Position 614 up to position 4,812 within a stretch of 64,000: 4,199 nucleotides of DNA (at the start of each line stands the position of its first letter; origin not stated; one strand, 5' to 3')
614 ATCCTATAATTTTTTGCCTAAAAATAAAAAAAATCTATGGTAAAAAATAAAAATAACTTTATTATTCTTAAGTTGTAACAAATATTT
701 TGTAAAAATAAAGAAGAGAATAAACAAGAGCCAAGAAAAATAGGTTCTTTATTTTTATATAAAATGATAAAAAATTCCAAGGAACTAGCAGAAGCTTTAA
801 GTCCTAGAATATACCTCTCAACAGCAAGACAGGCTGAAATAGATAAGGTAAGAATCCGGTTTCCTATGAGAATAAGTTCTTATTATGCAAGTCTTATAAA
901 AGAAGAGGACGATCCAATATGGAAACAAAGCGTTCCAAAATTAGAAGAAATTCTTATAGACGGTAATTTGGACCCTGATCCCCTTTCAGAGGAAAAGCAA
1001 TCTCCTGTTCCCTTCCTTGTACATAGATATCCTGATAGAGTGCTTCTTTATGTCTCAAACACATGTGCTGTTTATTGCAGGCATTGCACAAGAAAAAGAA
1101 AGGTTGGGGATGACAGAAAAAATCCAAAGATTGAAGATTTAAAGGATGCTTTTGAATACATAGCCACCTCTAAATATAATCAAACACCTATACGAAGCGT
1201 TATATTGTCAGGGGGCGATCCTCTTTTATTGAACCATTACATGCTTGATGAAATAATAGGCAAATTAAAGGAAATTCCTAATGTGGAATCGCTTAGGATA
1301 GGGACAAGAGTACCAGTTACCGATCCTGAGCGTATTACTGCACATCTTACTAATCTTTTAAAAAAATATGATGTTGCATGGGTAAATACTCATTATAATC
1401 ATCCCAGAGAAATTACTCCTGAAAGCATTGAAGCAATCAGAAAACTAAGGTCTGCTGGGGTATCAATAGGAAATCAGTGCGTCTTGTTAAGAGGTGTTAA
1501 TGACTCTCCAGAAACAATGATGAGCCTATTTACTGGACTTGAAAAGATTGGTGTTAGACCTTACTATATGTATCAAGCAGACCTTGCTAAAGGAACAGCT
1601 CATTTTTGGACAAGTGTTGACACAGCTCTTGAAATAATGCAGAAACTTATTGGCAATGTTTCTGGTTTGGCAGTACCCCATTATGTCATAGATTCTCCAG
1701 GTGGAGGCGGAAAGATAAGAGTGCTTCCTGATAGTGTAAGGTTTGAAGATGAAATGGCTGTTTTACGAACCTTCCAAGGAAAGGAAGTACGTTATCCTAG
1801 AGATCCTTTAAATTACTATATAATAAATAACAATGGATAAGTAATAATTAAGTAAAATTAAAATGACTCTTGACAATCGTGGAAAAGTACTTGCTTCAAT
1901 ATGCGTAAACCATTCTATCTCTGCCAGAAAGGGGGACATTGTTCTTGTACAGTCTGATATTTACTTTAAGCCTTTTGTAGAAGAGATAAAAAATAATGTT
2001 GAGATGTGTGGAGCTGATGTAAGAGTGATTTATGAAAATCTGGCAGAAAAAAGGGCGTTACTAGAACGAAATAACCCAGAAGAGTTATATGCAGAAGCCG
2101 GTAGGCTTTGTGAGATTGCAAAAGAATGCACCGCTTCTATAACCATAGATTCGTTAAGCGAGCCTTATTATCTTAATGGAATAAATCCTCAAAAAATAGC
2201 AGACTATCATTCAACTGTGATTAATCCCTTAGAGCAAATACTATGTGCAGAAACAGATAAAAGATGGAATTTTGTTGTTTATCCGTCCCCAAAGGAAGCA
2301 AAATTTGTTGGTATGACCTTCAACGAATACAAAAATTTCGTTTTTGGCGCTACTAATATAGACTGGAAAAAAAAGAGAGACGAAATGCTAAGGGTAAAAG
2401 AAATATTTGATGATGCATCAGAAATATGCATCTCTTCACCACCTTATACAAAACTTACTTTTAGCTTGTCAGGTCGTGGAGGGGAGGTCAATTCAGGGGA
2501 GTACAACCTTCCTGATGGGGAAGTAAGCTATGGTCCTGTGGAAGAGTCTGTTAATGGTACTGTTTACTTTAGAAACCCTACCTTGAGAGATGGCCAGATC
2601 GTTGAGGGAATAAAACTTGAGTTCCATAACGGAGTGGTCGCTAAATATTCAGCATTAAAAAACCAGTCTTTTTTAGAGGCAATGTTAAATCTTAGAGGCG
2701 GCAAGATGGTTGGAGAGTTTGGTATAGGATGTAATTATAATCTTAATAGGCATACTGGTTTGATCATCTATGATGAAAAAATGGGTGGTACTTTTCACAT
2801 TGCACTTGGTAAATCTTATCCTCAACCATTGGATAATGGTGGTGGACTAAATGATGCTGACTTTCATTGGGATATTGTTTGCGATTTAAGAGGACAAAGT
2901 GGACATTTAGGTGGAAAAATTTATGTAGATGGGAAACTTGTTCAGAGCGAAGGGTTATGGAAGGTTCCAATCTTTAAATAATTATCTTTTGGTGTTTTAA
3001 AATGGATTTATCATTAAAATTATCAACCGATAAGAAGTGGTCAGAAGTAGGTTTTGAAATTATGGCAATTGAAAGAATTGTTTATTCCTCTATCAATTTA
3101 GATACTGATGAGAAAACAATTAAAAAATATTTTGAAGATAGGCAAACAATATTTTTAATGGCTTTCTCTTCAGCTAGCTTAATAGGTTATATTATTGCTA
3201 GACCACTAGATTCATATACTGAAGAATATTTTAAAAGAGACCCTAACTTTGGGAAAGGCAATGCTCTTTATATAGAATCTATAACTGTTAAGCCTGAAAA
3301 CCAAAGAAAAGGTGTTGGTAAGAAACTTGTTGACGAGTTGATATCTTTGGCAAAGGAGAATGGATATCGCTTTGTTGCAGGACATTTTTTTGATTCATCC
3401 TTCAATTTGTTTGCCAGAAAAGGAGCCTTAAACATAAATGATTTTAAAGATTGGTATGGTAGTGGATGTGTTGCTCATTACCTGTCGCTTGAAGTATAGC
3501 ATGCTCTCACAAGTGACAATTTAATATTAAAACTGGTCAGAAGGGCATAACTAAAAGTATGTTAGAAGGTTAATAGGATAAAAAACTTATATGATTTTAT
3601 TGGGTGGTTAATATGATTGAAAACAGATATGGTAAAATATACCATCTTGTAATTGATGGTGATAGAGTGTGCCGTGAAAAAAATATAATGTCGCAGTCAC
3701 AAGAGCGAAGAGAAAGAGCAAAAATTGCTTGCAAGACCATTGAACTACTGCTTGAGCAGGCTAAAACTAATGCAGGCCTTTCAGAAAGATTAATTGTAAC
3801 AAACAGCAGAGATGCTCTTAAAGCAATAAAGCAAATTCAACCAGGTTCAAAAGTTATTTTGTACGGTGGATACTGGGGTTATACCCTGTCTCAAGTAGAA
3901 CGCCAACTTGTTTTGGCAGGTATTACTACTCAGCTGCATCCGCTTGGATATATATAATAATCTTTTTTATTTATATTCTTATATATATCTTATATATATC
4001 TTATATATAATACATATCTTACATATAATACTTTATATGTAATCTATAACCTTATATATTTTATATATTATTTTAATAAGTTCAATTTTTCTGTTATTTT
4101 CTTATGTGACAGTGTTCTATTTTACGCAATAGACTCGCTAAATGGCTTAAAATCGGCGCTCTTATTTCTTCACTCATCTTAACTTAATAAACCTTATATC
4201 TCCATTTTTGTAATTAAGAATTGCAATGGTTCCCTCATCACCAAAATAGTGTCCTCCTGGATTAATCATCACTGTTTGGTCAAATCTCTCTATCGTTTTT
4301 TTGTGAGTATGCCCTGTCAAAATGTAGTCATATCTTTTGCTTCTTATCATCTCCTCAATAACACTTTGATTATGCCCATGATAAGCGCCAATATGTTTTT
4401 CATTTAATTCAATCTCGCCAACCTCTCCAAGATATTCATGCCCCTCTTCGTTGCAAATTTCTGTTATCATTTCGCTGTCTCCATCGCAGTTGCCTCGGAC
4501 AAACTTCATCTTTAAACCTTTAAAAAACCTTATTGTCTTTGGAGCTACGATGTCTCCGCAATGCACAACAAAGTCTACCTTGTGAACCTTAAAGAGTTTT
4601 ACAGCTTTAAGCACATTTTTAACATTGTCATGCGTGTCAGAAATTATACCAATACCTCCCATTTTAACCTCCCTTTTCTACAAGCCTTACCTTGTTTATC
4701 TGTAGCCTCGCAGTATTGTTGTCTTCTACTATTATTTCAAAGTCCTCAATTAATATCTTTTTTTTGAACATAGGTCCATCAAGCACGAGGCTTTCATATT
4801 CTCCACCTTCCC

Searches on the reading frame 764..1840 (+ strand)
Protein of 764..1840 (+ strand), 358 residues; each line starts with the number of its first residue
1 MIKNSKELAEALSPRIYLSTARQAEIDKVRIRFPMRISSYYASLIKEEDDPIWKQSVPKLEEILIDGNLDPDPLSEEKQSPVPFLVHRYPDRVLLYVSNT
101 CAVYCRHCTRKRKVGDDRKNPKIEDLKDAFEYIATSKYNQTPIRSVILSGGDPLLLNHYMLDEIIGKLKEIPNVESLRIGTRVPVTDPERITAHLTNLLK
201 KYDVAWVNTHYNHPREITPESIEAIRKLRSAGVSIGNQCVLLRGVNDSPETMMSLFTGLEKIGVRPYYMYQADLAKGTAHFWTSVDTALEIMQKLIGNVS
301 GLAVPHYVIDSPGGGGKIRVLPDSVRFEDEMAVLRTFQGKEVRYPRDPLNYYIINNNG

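Call 8: search_protein_families(library=pfam, proteins=[window:764-1840:+], max_evalue=0.001)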
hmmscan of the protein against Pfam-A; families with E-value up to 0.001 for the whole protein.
window:764-1840:+ (358 aa): 3 families
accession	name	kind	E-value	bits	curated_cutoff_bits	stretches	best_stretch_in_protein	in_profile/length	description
PF04055.27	Radical_SAM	-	3.5e-13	50.5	29.5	1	96-254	2-164/166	Radical SAM superfamily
PF12544.13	LAM_C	-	1.1e-11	45.4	26.7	1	293-351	2-60/127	Lysine-2,3-aminomutase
PF13353.11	Fer4_12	-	1.8e-05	25.5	22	1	92-173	7-82/137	4Fe-4S single cluster domain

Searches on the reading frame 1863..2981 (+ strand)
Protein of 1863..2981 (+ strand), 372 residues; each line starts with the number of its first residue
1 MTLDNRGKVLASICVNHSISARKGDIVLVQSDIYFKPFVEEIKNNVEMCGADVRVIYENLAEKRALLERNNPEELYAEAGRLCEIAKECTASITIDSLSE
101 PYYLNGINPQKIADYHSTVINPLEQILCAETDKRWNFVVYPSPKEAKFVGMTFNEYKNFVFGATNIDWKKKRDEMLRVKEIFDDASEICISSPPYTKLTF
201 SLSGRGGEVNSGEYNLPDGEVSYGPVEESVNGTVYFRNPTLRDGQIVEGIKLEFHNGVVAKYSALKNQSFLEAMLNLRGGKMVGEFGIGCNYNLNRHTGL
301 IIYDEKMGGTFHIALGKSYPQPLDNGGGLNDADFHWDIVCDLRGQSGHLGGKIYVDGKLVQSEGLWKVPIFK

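Call 8: search_protein_families(library=pfam, proteins=[window:1863-2981:+], max_evalue=0.001)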
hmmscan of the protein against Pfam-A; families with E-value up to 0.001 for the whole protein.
window:1863-2981:+ (372 aa): 1 family
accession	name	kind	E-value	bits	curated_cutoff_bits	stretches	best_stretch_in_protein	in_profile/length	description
PF02073.20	Peptidase_M29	-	2.6e-45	155.4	27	1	8-341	6-383/406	Thermophilic metalloprotease (M29)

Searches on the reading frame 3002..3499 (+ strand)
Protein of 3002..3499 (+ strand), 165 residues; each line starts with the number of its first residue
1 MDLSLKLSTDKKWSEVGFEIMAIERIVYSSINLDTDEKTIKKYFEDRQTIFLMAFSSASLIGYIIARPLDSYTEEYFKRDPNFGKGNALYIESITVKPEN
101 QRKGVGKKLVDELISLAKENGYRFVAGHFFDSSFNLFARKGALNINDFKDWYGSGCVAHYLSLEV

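Call 8: search_protein_families(library=pfam, proteins=[window:3002-3499:+], max_evalue=0.001)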
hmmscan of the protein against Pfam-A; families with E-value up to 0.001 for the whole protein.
window:3002-3499:+ (165 aa): 5 families
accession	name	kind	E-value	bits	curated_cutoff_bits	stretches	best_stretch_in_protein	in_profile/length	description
PF00583.31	Acetyltransf_1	-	7.1e-12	46.1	20.7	1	28-125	12-96/116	Acetyltransferase (GNAT) family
PF13508.13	Acetyltransf_7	-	1.2e-06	29.2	27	1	51-124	5-64/84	Acetyltransferase (GNAT) domain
PF13673.13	Acetyltransf_10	-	3.2e-06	27.6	23.6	1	37-122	19-85/128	Acetyltransferase (GNAT) domain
PF14542.12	Acetyltransf_CG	-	4.3e-05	24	30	1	85-125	21-61/80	GCN5-related N-acetyl-transferase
PF13527.13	Acetyltransf_9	-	0.00029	21.3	25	1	87-128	71-112/127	Acetyltransferase (GNAT) domain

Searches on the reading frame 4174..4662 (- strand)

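Call 8: search_protein_families(library=pfam, proteins=[window:4174-4662:-], max_evalue=0.001)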
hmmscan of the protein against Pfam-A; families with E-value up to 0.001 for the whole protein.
window:4174-4662:- (162 aa): 3 families
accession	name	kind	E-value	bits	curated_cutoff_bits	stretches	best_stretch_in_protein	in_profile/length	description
PF12850.12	Metallophos_2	-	1.1e-29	103.9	27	1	4-153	3-153/154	Calcineurin-like phosphoesterase superfamily domain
PF00149.33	Metallophos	-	1.5e-12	48.8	21.5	1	4-121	3-190/191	Calcineurin-like phosphoesterase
PF14582.11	Metallophos_3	-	3.9e-07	30.1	28.2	1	94-158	194-256/259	Metallophosphoesterase, calcineurin superfamily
